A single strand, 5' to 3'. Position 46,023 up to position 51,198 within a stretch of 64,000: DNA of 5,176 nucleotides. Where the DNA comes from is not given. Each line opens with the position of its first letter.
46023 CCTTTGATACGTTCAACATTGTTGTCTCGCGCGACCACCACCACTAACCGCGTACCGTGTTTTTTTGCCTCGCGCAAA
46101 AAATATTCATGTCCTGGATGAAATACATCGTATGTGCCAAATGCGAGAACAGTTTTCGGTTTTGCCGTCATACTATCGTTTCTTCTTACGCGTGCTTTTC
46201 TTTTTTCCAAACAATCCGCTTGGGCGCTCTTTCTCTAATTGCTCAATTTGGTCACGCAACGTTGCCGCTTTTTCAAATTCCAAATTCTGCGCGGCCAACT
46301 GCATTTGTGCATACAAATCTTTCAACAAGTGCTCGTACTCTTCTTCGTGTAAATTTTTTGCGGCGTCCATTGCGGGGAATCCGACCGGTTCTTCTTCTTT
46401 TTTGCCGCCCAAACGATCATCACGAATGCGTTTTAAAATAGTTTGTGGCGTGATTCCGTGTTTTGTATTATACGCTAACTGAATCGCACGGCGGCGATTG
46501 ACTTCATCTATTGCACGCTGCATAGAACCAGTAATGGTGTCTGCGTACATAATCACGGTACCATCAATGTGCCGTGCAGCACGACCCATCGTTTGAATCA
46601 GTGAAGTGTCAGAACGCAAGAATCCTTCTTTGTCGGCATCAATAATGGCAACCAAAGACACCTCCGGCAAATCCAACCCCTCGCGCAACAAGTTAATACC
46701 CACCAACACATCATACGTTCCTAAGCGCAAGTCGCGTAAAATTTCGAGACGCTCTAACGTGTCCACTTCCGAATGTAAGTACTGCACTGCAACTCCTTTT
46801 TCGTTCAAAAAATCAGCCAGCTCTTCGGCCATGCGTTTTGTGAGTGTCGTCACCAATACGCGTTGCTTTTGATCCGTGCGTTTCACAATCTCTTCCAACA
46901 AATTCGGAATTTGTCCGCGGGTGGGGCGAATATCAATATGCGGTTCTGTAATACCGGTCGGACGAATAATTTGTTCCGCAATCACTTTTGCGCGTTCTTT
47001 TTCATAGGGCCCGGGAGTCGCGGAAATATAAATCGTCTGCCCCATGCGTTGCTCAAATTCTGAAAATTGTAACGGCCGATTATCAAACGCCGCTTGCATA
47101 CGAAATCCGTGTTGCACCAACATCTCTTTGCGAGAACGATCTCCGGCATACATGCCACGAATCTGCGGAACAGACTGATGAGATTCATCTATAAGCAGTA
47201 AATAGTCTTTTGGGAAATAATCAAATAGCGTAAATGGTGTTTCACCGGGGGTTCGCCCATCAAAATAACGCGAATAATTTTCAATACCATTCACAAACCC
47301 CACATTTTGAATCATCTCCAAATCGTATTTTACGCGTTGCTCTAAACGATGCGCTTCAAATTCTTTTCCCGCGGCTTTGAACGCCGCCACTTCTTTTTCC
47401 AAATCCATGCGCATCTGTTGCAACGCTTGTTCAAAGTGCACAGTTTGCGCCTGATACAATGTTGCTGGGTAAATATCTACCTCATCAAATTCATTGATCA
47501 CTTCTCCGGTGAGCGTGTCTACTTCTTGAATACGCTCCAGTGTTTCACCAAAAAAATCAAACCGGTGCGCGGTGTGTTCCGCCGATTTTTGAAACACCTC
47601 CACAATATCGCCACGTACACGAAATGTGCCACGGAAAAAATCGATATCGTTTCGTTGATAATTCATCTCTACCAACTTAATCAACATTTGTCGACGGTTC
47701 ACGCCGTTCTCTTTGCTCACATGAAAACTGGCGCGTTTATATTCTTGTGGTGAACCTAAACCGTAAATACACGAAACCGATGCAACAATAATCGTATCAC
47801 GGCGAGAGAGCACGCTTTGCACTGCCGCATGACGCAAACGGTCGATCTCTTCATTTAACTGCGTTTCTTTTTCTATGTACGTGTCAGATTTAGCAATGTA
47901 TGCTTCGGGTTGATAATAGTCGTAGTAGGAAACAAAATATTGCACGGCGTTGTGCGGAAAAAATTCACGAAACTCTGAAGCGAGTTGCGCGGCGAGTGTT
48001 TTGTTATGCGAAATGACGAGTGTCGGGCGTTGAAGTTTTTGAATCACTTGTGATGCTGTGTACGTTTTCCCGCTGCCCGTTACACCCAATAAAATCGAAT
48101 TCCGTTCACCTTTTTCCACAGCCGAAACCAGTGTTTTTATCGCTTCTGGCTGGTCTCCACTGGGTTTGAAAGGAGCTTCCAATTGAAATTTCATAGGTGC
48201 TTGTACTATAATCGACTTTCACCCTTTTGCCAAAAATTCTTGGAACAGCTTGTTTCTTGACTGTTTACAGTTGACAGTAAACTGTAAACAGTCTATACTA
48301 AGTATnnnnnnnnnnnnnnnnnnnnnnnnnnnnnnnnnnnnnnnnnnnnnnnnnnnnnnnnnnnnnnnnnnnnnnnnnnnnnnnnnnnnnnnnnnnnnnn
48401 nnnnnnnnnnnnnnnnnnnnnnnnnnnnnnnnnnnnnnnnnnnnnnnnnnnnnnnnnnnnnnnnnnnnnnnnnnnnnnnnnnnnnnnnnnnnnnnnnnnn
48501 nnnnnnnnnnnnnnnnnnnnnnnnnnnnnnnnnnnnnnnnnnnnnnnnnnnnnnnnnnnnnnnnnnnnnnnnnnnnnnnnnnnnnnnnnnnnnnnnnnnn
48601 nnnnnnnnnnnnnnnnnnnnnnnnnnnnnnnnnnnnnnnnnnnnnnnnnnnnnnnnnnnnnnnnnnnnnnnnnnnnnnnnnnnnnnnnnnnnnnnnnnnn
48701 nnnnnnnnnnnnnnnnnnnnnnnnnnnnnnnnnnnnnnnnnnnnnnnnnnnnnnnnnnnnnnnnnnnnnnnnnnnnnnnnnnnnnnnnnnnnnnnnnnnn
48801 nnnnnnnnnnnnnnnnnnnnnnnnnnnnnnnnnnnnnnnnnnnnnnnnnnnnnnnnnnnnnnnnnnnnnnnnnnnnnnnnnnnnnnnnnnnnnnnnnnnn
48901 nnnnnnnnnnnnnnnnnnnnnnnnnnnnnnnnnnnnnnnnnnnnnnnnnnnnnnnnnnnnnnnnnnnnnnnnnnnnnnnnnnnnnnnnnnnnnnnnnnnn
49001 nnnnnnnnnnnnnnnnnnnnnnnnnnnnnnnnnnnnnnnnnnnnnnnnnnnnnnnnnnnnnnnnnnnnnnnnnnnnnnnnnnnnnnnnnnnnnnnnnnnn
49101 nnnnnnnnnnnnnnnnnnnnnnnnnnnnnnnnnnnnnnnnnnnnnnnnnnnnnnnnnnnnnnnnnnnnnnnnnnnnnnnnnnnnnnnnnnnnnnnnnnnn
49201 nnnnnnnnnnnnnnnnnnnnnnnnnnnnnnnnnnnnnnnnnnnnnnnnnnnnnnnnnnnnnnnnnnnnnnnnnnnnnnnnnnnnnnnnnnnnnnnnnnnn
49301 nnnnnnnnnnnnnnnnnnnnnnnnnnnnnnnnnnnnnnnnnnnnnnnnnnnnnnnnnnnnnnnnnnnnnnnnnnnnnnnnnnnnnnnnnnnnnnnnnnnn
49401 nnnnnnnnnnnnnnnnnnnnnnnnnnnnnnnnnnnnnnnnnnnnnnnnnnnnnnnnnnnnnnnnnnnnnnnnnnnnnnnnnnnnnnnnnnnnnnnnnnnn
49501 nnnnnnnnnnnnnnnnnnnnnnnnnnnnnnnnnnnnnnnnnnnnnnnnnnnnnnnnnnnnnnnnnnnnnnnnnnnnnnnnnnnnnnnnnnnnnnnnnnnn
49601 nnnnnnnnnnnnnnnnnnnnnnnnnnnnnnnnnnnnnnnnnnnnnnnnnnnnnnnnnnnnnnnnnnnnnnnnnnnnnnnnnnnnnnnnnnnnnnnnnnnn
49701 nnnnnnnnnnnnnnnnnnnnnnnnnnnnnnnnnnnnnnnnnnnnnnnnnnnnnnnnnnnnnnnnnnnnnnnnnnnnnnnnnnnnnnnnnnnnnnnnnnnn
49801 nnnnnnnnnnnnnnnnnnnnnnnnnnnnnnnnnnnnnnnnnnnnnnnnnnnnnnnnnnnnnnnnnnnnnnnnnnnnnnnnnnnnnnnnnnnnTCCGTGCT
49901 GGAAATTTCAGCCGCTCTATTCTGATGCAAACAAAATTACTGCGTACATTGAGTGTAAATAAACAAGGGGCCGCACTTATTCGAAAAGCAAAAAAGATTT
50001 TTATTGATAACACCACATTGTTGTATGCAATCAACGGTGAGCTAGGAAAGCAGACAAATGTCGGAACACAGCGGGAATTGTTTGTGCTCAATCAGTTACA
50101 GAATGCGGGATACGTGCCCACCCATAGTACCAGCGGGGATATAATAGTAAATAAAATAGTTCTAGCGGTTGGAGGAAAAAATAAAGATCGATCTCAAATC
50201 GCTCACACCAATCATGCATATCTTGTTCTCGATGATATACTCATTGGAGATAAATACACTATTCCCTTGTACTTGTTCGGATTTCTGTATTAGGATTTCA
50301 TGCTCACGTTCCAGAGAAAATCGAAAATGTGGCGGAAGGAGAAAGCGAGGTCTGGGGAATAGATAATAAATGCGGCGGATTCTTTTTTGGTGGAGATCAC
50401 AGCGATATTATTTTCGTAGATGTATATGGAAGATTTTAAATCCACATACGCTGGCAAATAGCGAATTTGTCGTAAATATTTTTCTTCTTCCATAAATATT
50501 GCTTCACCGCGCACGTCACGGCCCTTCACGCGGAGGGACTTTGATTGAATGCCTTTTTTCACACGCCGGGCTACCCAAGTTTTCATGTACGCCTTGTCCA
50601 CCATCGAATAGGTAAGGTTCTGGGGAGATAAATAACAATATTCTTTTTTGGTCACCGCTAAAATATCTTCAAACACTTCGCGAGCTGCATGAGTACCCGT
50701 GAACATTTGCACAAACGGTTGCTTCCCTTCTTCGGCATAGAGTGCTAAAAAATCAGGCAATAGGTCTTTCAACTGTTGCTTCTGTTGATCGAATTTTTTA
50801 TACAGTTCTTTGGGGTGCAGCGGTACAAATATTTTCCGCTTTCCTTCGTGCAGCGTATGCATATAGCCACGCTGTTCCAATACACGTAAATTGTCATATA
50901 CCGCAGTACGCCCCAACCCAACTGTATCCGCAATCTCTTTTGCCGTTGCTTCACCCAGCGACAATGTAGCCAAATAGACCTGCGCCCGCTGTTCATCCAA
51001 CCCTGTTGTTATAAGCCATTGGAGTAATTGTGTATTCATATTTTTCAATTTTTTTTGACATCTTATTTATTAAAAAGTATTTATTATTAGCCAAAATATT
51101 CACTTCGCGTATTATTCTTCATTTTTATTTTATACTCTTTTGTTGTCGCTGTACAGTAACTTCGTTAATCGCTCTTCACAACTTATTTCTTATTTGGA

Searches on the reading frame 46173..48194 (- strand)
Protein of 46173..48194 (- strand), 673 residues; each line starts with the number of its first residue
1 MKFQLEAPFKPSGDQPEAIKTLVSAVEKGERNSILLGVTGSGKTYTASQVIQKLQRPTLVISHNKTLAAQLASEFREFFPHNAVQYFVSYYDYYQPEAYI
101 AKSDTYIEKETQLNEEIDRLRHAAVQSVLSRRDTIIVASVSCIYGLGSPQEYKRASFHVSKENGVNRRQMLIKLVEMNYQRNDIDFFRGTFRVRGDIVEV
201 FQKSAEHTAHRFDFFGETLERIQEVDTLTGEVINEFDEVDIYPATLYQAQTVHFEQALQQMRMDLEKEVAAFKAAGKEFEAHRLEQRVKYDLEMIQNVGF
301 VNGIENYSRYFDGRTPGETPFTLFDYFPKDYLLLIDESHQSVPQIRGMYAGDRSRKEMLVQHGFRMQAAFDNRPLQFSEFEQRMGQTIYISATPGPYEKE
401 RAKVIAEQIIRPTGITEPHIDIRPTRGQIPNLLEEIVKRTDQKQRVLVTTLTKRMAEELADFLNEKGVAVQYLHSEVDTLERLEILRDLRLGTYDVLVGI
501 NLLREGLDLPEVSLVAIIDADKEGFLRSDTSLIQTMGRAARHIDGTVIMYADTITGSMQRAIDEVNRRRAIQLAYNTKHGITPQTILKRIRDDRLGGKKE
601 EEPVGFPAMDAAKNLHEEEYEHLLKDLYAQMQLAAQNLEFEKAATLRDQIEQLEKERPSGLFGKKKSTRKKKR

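Call 56: search_protein_families(library=padloc, proteins=[window:46173-48194:-], max_evalue=0.00001)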
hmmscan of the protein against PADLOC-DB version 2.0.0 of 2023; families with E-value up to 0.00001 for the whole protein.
window:46173-48194:- (673 aa): 6 families
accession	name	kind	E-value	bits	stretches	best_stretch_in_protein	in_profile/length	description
PDLC02707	PbeA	-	2.3e-15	54.3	1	432-518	511-598/672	PbeA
PDLC01439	typeIV_DinG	-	3e-12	44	1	221-550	234-509/575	CAS-IV-A; associated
PDLC02704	PbeA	-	3.7e-10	36.9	1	452-542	546-631/682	PbeA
PDLC03928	PsyrT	-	3.5e-09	33.5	1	442-642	240-418/689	-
PDLC03659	mREase_IV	-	5.1e-08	29.3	1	444-550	460-561/945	Type IV methyl-directed restriction enzyme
PDLC03658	mREase_IV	-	8e-07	25.1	0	447-542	455-545/953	Type IV methyl-directed restriction enzyme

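Call 103: search_protein_families(library=pfam, proteins=[window:46173-48194:-], max_evalue=0.00001)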
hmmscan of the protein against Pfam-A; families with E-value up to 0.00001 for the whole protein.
window:46173-48194:- (673 aa): 6 families
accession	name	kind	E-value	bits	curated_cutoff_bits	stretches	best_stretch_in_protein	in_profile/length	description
PF17757.6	UvrB_inter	-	1.2e-27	96.3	22.9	1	158-247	2-91/91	UvrB interaction domain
PF12344.14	UvrB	-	8.9e-23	80.3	27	1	549-591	1-43/43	Ultra-violet resistance protein B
PF00271.37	Helicase_C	-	1.2e-20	74.3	23.5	1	432-542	5-109/110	Helicase conserved C-terminal domain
PF04851.21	ResIII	-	1.5e-13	51.4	22.5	1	11-113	4-110/164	Type III restriction enzyme, res subunit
PF02151.25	UVR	-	4.5e-09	36.2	21.5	1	623-656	3-36/36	UvrB/uvrC motif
PF00270.35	DEAD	-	1.6e-07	31.6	26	0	15-89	4-81/167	DEAD/DEAH box helicase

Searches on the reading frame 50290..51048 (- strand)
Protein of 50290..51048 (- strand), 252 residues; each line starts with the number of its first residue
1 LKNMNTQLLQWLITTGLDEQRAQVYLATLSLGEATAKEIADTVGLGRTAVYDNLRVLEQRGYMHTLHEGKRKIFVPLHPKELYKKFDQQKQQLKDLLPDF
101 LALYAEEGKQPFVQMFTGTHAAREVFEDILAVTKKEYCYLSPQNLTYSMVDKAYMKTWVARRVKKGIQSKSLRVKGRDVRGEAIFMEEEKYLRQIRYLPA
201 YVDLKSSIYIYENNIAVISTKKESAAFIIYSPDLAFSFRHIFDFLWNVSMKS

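Call 103: search_protein_families(library=pfam, proteins=[window:50290-51048:-], max_evalue=0.00001)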
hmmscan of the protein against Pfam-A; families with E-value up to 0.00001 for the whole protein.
window:50290-51048:- (252 aa): 1 family
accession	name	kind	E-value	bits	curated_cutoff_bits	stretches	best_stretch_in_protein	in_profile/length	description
PF01978.25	TrmB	-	2e-12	47.2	25.6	1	15-79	4-67/68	Sugar-specific transcriptional regulator TrmB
